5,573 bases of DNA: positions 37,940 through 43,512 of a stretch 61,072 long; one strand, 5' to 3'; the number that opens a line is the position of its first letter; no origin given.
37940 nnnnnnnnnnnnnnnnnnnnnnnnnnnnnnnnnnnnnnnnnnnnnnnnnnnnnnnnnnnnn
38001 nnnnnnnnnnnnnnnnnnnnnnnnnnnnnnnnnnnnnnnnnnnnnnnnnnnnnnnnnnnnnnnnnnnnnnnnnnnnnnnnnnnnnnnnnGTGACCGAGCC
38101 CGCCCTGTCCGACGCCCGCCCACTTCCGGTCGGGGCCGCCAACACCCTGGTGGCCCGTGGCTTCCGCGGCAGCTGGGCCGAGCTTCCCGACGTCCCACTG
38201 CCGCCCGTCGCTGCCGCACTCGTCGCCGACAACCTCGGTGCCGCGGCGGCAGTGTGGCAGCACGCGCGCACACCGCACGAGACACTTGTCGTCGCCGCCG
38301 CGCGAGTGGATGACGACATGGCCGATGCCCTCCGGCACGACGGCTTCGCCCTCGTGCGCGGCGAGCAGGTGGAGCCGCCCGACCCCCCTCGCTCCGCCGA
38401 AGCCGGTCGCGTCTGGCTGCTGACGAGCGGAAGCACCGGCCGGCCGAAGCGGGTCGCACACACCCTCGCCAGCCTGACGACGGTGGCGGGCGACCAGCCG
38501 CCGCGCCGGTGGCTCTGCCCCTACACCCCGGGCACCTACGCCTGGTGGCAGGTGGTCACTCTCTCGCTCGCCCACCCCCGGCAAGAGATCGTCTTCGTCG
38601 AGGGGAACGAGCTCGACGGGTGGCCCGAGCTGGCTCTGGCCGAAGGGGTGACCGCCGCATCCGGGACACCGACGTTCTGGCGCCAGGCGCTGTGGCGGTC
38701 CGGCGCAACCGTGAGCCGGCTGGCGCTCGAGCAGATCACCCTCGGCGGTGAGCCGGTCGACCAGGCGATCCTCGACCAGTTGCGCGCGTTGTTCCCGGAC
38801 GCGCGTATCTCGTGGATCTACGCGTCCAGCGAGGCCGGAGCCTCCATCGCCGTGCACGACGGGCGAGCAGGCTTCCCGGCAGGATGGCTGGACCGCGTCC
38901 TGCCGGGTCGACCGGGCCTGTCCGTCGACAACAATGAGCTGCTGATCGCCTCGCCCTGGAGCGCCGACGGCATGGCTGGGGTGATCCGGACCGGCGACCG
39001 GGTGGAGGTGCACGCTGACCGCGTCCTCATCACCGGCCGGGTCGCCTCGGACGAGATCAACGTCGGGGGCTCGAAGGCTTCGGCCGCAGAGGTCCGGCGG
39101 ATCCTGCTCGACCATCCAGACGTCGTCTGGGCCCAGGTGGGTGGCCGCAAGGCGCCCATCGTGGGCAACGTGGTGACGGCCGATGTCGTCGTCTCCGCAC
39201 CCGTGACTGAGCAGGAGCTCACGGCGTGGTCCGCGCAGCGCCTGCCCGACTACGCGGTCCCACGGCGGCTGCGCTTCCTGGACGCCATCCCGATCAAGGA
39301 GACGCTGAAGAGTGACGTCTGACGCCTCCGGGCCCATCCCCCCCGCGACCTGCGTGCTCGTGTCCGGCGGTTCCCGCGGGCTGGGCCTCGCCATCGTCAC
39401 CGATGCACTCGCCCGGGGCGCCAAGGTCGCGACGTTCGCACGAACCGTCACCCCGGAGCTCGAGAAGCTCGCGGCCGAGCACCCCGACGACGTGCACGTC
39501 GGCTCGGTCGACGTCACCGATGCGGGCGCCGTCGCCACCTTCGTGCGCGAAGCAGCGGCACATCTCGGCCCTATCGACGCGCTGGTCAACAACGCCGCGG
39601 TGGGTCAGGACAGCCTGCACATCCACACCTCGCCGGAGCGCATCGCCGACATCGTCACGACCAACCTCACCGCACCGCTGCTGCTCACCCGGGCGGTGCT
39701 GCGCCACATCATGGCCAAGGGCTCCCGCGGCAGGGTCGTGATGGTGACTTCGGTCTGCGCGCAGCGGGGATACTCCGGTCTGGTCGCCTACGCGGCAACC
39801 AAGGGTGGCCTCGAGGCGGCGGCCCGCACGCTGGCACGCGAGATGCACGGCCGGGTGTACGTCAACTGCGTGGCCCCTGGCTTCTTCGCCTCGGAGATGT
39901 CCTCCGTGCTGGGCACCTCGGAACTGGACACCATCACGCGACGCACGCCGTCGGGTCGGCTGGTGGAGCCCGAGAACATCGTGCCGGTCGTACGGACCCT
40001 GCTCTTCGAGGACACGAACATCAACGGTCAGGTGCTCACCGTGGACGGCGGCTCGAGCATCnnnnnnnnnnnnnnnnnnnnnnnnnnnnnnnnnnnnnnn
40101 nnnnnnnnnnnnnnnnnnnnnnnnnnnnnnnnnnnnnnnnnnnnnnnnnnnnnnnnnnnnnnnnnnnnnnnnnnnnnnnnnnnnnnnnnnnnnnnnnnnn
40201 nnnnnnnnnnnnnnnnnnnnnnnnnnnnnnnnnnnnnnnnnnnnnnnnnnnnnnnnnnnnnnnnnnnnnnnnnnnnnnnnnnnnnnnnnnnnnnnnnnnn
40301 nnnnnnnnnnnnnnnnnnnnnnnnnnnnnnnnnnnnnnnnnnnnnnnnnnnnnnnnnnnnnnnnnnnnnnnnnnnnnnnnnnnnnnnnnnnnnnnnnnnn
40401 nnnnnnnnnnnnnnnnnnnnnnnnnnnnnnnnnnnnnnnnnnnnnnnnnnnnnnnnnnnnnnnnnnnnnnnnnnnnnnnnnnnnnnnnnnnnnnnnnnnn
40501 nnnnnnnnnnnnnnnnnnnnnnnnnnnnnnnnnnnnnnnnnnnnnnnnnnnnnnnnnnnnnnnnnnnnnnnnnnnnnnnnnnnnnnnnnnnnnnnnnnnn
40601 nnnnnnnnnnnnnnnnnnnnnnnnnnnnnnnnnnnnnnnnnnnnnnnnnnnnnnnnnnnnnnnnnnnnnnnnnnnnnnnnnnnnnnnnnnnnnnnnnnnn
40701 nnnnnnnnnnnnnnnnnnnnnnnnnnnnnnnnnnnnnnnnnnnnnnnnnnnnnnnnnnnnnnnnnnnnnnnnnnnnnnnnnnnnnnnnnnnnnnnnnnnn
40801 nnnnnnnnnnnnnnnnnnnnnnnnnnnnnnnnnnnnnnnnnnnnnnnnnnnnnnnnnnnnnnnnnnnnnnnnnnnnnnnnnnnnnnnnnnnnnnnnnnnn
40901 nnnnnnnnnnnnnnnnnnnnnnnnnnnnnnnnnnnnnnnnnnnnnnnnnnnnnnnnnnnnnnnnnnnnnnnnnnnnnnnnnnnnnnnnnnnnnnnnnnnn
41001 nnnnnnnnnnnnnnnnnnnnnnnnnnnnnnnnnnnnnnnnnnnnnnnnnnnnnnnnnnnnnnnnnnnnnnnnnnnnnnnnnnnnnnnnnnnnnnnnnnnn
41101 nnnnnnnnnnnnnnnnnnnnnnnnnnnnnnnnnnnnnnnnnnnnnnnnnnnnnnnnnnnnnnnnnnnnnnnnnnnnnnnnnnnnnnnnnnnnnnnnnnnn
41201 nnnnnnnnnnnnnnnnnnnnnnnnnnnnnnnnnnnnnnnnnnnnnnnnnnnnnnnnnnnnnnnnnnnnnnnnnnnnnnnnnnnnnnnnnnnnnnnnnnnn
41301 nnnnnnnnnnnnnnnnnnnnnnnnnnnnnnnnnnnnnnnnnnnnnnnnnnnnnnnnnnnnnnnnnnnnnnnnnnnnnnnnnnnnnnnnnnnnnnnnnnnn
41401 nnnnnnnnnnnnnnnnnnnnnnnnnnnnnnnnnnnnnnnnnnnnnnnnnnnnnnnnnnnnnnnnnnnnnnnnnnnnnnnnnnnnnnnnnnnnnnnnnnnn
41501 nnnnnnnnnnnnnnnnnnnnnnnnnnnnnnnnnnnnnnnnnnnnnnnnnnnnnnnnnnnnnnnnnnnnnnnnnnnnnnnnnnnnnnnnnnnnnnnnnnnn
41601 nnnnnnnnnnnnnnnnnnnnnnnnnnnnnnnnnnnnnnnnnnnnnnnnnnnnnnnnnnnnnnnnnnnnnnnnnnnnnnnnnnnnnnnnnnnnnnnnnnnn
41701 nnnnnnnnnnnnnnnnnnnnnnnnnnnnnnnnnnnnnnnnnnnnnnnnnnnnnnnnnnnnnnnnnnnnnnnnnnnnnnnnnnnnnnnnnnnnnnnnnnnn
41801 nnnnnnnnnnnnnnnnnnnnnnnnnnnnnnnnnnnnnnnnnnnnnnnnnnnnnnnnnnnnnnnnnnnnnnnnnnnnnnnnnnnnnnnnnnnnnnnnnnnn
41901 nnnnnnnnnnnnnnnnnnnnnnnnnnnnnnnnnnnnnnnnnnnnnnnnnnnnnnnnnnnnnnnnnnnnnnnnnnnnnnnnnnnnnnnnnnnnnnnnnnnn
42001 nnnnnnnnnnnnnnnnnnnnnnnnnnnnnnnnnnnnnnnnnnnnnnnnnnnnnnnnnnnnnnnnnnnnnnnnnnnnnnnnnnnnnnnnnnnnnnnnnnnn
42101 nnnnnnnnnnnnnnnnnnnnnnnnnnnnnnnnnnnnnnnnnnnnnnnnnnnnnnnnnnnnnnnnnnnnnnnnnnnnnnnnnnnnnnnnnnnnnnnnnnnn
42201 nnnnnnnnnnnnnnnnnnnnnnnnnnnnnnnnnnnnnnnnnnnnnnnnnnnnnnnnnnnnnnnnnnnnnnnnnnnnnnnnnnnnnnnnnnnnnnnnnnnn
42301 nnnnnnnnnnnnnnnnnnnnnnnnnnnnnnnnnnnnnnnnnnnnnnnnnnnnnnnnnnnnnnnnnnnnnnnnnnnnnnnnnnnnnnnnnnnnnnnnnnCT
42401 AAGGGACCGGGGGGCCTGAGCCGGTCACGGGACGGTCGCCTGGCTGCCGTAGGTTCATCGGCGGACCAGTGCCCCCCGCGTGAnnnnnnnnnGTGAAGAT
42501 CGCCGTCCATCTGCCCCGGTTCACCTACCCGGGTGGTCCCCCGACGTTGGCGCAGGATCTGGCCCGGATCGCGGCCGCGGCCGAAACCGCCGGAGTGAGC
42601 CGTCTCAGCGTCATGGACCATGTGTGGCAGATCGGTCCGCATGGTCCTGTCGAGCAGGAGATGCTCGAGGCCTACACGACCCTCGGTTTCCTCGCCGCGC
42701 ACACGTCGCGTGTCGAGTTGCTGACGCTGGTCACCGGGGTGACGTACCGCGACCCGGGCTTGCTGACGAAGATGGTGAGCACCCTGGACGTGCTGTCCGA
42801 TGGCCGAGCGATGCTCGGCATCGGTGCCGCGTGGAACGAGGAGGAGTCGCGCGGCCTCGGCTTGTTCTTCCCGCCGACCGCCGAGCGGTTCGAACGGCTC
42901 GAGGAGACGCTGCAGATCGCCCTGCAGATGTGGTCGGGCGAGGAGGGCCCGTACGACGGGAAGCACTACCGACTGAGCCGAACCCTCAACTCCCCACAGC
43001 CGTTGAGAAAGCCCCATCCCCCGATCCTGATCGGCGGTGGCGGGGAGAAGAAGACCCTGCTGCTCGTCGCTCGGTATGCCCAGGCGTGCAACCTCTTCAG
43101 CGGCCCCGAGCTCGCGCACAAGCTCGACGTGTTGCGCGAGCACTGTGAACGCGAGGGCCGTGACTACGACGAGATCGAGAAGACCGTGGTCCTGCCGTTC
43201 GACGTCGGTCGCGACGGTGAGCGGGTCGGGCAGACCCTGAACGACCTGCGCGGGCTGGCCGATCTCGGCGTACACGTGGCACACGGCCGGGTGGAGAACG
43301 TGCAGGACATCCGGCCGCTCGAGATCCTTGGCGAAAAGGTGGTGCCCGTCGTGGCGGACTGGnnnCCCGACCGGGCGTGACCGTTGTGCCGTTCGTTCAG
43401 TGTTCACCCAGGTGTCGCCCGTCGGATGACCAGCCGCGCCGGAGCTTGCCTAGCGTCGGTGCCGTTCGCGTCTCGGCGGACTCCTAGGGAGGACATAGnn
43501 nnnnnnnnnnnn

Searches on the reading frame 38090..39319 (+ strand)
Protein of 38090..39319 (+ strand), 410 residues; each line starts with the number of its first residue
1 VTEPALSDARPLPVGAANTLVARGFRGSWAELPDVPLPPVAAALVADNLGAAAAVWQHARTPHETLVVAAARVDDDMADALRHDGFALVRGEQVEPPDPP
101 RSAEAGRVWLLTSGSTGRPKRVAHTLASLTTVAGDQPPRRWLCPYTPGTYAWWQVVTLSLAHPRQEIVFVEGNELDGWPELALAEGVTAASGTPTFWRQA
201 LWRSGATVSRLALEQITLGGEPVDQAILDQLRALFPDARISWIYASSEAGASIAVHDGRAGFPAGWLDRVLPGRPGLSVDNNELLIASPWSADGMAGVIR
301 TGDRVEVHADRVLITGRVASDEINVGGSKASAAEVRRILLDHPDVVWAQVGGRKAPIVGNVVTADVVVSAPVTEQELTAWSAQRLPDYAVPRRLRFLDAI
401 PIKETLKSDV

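Call 75: search_protein_families(library=pfam, proteins=[window:38090-39319:+], max_evalue=0.001)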
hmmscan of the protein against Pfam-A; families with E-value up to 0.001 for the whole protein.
window:38090-39319:+ (410 aa): 2 families
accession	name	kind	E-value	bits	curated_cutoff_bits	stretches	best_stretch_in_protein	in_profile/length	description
PF00501.34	AMP-binding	-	8.4e-18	64.8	29.9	1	61-289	121-358/384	AMP-binding enzyme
PF13193.12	AMP-binding_C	-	8.9e-09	36.6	24.5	1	338-405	5-74/76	AMP-binding enzyme C-terminal domain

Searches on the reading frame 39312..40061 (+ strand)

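Call 75: search_protein_families(library=pfam, proteins=[window:39312-40061:+], max_evalue=0.001)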
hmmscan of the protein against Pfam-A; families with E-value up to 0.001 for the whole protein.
window:39312-40061:+ (250 aa): 4 families
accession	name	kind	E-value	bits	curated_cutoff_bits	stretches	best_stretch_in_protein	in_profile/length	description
PF00106.31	adh_short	-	5.8e-44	150.3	26.6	1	14-199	2-189/195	short chain dehydrogenase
PF13561.12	adh_short_C2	-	2.7e-43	148.7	27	1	22-248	6-235/236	Enoyl-(Acyl carrier protein) reductase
PF08659.16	KR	-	1.2e-12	48.6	22.6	1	15-177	3-166/180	KR domain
PF01370.27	Epimerase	-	0.0002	21.3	20.9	1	15-149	1-117/240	NAD dependent epimerase/dehydratase family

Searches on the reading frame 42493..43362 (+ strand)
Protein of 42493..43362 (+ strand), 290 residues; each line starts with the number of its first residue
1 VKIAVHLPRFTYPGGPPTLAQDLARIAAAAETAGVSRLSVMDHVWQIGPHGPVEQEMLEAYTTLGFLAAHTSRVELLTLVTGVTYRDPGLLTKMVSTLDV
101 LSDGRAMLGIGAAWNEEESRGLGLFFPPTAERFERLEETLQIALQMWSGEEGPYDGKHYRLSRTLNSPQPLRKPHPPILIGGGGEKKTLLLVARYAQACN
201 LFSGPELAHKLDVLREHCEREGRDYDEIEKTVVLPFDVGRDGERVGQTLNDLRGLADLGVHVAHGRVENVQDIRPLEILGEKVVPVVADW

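Call 75: search_protein_families(library=pfam, proteins=[window:42493-43362:+], max_evalue=0.001)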
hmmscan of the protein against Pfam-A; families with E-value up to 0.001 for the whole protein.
window:42493-43362:+ (290 aa): 1 family
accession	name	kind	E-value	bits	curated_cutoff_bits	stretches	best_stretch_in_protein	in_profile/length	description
PF00296.26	Bac_luciferase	-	2.8e-39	135.8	27.9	1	19-251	21-243/314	Luciferase-like monooxygenase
